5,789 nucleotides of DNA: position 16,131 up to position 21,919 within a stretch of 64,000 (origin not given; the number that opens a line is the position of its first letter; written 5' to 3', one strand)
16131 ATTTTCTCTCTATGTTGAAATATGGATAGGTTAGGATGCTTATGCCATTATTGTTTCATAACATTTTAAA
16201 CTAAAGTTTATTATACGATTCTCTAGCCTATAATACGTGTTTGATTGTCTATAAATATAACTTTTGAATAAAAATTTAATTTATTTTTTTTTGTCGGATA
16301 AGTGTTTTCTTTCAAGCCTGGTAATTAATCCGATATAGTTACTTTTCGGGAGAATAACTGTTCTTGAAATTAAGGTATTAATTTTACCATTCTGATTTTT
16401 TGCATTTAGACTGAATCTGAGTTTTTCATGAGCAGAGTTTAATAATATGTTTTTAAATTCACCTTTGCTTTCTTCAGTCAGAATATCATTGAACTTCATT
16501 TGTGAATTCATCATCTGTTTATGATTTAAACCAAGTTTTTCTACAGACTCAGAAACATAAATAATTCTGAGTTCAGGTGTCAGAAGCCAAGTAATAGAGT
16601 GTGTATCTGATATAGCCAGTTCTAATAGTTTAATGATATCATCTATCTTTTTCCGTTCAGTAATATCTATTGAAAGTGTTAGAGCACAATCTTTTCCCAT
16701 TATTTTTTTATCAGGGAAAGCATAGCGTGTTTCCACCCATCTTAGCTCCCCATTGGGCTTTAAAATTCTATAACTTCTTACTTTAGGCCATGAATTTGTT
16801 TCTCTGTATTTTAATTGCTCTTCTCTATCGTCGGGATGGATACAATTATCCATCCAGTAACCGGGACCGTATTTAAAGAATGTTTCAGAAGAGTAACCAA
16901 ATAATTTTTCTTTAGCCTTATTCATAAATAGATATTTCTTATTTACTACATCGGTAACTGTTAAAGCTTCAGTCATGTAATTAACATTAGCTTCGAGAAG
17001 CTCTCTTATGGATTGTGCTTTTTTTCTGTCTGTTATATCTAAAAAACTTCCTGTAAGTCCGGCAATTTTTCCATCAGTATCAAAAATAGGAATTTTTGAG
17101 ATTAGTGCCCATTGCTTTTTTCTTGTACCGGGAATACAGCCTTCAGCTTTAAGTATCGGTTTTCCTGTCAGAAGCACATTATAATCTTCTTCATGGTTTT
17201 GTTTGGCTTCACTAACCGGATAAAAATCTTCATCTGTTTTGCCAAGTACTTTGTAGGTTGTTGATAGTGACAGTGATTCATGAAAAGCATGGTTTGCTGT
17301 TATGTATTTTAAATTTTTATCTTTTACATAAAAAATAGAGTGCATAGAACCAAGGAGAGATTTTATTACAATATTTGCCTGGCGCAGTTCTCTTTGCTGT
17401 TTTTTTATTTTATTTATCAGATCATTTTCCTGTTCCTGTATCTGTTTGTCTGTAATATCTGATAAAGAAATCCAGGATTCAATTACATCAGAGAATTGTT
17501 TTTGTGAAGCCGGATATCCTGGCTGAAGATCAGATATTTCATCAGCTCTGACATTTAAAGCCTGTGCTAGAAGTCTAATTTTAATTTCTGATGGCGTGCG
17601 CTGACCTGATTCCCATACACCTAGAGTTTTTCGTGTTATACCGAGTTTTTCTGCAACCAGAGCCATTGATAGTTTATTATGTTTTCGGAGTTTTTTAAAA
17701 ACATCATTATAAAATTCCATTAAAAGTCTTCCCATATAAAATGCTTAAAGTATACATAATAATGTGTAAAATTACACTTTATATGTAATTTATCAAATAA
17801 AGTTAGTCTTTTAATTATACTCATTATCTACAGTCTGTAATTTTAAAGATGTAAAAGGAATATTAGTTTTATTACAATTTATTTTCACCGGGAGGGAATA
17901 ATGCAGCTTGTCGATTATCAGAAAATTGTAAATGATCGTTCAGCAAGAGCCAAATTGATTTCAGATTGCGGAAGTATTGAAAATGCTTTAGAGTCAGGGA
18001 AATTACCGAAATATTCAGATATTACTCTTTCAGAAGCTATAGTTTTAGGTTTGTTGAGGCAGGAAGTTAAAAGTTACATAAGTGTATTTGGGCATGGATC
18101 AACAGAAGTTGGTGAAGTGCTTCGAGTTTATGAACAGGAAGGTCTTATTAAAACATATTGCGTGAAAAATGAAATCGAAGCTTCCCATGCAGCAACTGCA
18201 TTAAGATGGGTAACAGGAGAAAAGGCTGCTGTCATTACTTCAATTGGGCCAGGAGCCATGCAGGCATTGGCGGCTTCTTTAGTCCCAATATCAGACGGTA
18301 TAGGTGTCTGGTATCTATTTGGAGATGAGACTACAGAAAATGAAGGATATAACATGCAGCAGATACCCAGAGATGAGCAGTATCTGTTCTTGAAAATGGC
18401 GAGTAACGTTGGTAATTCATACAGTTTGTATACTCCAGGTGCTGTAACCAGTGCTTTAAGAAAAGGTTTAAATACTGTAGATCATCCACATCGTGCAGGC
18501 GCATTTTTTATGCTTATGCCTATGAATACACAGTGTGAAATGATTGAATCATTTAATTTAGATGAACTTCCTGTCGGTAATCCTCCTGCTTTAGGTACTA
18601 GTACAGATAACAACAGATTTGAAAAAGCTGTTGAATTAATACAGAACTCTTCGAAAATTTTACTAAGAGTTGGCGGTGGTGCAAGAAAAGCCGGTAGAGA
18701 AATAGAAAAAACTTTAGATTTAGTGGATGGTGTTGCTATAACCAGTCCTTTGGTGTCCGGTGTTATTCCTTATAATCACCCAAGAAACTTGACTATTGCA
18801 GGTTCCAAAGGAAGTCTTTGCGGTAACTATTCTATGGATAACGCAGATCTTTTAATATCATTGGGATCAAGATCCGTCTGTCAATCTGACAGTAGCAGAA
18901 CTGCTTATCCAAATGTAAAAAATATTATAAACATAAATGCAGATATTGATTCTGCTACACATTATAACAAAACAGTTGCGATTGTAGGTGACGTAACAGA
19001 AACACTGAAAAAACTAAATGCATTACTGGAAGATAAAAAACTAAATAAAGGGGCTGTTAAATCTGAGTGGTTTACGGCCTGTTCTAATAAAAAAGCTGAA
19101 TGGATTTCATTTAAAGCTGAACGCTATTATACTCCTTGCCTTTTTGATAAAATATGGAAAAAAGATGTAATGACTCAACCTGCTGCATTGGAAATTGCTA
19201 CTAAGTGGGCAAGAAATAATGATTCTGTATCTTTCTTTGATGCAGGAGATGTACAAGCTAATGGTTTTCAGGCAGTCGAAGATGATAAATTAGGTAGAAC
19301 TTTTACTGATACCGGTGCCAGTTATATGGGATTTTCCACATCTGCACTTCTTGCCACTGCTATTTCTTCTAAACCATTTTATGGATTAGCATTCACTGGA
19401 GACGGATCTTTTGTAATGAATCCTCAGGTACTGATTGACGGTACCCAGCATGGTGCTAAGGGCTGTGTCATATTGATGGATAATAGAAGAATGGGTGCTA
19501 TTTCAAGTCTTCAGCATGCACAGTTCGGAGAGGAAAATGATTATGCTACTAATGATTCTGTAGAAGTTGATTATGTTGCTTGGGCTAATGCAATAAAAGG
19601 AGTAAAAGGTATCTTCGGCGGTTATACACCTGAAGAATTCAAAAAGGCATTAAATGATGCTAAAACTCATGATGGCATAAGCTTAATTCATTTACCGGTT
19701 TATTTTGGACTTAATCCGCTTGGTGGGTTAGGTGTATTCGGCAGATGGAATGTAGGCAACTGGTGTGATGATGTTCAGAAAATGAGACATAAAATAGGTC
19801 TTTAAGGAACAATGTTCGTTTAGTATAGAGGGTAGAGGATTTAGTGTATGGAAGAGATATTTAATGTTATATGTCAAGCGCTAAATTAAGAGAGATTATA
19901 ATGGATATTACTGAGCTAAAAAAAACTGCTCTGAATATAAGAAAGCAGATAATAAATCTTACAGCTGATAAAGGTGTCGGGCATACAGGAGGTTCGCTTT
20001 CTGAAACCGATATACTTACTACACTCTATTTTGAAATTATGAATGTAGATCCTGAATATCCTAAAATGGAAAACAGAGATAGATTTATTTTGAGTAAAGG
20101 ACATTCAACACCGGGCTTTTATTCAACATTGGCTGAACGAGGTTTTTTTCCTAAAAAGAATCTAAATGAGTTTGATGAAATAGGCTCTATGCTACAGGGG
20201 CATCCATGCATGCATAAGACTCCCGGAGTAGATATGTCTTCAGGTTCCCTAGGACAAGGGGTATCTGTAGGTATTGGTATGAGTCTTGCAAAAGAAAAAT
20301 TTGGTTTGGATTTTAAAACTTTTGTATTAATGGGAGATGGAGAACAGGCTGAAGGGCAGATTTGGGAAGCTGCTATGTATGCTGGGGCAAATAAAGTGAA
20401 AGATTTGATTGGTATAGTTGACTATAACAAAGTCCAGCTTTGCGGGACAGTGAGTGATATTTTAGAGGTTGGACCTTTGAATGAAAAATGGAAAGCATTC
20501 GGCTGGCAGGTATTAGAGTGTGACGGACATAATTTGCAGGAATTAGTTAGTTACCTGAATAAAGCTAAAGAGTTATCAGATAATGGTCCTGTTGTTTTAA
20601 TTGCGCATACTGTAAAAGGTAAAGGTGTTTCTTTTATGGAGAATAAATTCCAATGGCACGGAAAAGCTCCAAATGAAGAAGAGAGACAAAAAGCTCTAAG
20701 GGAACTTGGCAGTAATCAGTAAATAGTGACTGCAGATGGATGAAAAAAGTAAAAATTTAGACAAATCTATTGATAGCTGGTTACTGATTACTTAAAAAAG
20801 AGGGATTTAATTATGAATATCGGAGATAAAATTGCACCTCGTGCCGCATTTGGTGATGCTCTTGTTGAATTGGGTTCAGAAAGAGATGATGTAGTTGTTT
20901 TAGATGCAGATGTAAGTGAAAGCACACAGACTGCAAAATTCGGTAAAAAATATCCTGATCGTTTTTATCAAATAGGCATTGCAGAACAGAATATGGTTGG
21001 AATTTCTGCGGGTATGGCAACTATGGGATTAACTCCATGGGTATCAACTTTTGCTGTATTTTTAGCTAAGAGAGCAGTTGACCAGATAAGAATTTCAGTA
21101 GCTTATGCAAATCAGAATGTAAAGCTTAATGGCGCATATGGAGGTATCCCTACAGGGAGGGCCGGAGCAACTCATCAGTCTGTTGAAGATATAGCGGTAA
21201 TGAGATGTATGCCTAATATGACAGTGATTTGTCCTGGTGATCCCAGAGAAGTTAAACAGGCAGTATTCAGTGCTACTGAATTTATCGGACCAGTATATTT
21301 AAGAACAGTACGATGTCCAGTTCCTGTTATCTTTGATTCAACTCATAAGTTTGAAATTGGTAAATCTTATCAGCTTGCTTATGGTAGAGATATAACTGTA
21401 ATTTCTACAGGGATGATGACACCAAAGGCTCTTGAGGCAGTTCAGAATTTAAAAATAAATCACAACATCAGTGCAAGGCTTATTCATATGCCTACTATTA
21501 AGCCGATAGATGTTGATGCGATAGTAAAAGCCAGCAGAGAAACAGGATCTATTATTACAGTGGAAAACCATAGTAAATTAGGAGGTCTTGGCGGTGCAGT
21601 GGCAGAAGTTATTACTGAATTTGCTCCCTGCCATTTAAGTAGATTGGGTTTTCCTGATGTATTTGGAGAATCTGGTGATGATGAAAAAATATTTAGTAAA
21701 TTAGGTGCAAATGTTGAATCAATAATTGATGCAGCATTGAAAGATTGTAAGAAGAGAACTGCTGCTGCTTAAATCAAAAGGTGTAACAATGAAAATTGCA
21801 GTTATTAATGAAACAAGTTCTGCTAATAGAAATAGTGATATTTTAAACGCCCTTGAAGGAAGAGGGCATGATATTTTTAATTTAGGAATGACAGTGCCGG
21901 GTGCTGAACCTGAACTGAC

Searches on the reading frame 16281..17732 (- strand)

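Call 17: search_protein_families(library=ncbifam, proteins=[window:16281-17732:-], max_evalue=0.00001)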
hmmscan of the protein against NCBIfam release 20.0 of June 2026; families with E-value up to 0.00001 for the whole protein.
window:16281-17732:- (483 aa): 5 families
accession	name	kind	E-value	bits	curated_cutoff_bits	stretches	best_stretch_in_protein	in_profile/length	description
TIGR00229.1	sensory_box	domain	3.8e-18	65.8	22.9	1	244-363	5-122/126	PAS domain S-box protein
NF053781.1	cdiGMPphdstlr2612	equivalog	7.8e-16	56.9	1600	1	266-443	481-667/1268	Tlr1612 family c-di-GMP phosphodiesterase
NF008302.0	PRK11091.1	equivalog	6e-14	51.2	838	1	93-242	128-275/779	aerobic respiration two-component sensor histidine kinase ArcB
NF041951.1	phage_RstR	subfamily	1.2e-08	35.1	80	1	9-67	4-62/108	RstR family transcriptional repressor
NF008467.0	PRK11359.1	equivalog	5.8e-07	27.9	857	0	264-421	31-188/800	oxygen-sensing cyclic-di-GMP phosphodiesterase DosP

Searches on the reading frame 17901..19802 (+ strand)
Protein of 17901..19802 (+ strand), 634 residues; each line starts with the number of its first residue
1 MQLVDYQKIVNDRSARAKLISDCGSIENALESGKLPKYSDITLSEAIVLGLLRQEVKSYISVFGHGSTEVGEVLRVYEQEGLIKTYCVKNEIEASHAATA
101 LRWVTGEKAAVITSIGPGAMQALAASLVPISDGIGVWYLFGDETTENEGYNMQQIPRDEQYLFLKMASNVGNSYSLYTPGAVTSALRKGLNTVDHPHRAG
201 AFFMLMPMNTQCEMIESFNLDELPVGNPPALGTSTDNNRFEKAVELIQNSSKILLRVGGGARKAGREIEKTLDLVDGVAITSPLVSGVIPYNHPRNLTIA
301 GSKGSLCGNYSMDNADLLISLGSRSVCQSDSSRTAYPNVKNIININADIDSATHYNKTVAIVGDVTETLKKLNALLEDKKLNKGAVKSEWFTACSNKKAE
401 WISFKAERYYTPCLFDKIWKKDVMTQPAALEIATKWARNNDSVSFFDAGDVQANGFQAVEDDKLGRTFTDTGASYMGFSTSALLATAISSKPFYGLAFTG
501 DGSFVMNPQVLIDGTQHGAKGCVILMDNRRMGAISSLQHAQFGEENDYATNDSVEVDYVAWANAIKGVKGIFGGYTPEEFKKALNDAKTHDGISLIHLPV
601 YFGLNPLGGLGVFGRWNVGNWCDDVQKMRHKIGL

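Call 17: search_protein_families(library=ncbifam, proteins=[window:17901-19802:+], max_evalue=0.00001)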
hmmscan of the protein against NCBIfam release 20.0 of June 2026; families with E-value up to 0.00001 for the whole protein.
window:17901-19802:+ (634 aa): 45 families (the best 25 are shown)
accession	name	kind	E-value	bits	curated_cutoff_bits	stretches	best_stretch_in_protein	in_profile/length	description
TIGR04377.1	myo_inos_iolD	equivalog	4.3e-42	144.6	715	1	55-600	26-574/616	3D-(3,5/4)-trihydroxycyclohexane-1,2-dione acylhydrolase (decyclizing)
TIGR00118.1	acolac_lg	equivalog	8.8e-37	126.8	538.35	1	45-599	5-533/557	biosynthetic-type acetolactate synthase large subunit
NF006319.0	PRK08527.1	equivalog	8.1e-32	110.4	905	1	235-598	189-536/565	acetolactate synthase large subunit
NF004919.0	PRK06276.1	equivalog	1.5e-30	106.1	866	1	45-590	5-528/582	acetolactate synthase large subunit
NF006016.1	PRK08155.1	equivalog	2.3e-30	105.6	870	1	75-600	34-532/554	acetolactate synthase large subunit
NF006122.0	PRK08266.1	subfamily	3.1e-30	105.2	571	2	41-399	4-346/543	hypothetical protein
NF005651.0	PRK07418.1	subfamily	1.6e-29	102.6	942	1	40-600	18-559/617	acetolactate synthase large subunit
NF005860.0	PRK07789.1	equivalog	2.3e-29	102.2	881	1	31-587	24-564/615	acetolactate synthase large subunit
NF005470.0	PRK07064.1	equivalog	1.8e-28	100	495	1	41-598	5-527/552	thiamine pyrophosphate-binding protein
NF006581.0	PRK09107.1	equivalog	1e-27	96.7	974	1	42-588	12-541/595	acetolactate synthase 3 large subunit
NF004710.0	PRK06048.1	equivalog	1.5e-27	96.3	976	1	41-598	8-535/561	acetolactate synthase large subunit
NF006187.0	PRK08322.1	equivalog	2.7e-27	95.4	509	1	62-605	20-533/548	acetolactate synthase large subunit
NF006524.0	PRK08978.1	equivalog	3.6e-26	91.6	738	1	61-598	18-522/548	acetolactate synthase 2 catalytic subunit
NF005936.0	PRK07979.1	equivalog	4.6e-24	84.7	1080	1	44-588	7-532/574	acetolactate synthase 3 large subunit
NF006377.0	PRK08611.1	equivalog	4.7e-24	84.9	742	1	44-607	7-536/576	pyruvate oxidase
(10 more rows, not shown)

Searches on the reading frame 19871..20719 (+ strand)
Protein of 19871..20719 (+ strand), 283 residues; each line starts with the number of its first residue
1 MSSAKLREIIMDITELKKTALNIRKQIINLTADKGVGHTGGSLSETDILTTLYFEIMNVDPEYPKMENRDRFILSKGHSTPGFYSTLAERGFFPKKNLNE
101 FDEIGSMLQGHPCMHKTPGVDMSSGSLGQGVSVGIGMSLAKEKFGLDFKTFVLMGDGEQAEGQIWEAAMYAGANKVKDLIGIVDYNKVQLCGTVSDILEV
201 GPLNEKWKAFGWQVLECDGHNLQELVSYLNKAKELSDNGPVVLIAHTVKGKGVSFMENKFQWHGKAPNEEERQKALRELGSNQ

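Call 62: search_protein_families(library=pfam, proteins=[window:19871-20719:+], max_evalue=0.00001)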
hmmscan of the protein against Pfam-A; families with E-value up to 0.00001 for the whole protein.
window:19871-20719:+ (283 aa): 2 families
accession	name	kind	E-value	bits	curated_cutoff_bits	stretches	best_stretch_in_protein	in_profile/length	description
PF00456.26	Transketolase_N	-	3.7e-45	154.8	22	1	22-282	8-278/334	Transketolase, thiamine diphosphate binding domain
PF13292.11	DXP_synthase_N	-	5.5e-10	39.4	21.2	1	11-194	13-179/274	1-deoxy-D-xylulose-5-phosphate synthase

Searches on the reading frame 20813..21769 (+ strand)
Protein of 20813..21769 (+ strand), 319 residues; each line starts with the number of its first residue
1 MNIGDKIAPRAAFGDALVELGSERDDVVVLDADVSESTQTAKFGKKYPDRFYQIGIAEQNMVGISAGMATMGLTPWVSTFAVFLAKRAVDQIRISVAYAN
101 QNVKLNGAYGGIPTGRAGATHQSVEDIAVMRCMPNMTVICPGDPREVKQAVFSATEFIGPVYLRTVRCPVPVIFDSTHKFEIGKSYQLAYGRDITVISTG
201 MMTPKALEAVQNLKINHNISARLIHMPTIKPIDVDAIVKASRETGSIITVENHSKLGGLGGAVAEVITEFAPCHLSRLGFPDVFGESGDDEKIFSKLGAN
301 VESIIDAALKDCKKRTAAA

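Call 62: search_protein_families(library=pfam, proteins=[window:20813-21769:+], max_evalue=0.00001)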
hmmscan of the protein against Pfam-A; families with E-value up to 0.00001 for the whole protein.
window:20813-21769:+ (319 aa): 2 families
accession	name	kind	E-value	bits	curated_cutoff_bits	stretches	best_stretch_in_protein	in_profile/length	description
PF02779.29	Transket_pyr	-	1.7e-44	152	27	1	6-167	2-169/174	Transketolase, pyrimidine binding domain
PF02780.25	Transketolase_C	-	2.5e-24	86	25.9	1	187-304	5-124/124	Transketolase, C-terminal domain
